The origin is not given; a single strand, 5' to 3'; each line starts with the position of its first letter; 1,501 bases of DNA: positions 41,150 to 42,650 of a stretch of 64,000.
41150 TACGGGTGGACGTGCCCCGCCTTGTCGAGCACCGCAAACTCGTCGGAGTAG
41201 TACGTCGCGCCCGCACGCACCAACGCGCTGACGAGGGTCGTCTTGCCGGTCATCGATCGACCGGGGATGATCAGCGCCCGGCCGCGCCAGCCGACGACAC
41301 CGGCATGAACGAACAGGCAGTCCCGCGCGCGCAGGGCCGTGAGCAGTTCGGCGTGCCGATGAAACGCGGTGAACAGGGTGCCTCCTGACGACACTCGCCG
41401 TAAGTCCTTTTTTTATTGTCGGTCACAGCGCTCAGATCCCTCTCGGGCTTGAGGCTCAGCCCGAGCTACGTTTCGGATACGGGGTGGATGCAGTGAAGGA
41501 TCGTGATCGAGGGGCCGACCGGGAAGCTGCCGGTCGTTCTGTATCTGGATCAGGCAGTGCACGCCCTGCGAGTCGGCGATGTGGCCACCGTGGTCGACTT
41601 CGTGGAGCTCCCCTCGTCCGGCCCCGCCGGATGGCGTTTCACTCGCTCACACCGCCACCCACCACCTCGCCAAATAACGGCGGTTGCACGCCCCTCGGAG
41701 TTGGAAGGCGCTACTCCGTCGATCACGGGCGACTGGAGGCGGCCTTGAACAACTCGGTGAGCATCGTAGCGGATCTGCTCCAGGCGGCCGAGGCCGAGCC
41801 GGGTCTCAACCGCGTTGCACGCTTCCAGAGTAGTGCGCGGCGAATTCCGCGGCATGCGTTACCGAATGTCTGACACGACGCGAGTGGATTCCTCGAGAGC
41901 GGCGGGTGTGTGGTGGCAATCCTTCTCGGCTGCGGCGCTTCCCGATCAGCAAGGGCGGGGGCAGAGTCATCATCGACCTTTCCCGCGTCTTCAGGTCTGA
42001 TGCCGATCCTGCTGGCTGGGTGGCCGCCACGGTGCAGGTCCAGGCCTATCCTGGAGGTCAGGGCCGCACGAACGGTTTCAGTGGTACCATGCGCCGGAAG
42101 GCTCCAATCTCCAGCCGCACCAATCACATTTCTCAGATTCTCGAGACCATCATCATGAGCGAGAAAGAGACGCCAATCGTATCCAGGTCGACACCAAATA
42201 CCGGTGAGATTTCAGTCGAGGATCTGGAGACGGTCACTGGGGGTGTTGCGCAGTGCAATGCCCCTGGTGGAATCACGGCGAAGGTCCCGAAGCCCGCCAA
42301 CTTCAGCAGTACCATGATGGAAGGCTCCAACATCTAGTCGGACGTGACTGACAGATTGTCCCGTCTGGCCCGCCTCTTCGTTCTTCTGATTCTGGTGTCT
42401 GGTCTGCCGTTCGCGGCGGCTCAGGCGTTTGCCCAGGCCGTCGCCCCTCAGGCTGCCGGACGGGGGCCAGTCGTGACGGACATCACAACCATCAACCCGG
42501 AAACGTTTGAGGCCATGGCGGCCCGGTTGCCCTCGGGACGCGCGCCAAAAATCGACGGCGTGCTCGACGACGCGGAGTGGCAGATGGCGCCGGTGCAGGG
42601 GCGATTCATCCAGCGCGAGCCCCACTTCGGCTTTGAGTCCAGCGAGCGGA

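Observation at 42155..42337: Orphan 60-aa ORF with a textbook double-glycine leader in a locally A/T-richer patch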

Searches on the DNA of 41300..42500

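Call 100: search_rna_families(source=window, start=41300, end=42500, threshold=evalue, max_evalue=1)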
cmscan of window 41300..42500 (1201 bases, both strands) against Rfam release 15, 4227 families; matches with E-value up to 1: 0.
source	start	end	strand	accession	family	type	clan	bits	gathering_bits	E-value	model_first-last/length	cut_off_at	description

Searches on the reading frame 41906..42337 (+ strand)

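Call 7: search_protein_families(library=ncbifam, proteins=[window:41906-42337:+], max_evalue=1)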
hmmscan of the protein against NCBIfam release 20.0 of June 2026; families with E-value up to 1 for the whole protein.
window:41906-42337:+ (143 aa): 1 family
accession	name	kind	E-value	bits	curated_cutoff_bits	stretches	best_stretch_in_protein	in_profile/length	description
NF038167.1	cyan_ocin_like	subfamily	0.13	12.5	32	1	100-116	9-23/72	CTB family bacteriocin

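Call 9: search_protein_families(library=pfam, proteins=[window:41906-42337:+], max_evalue=1)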
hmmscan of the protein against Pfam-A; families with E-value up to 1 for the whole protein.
window:41906-42337:+ (143 aa): 0 families
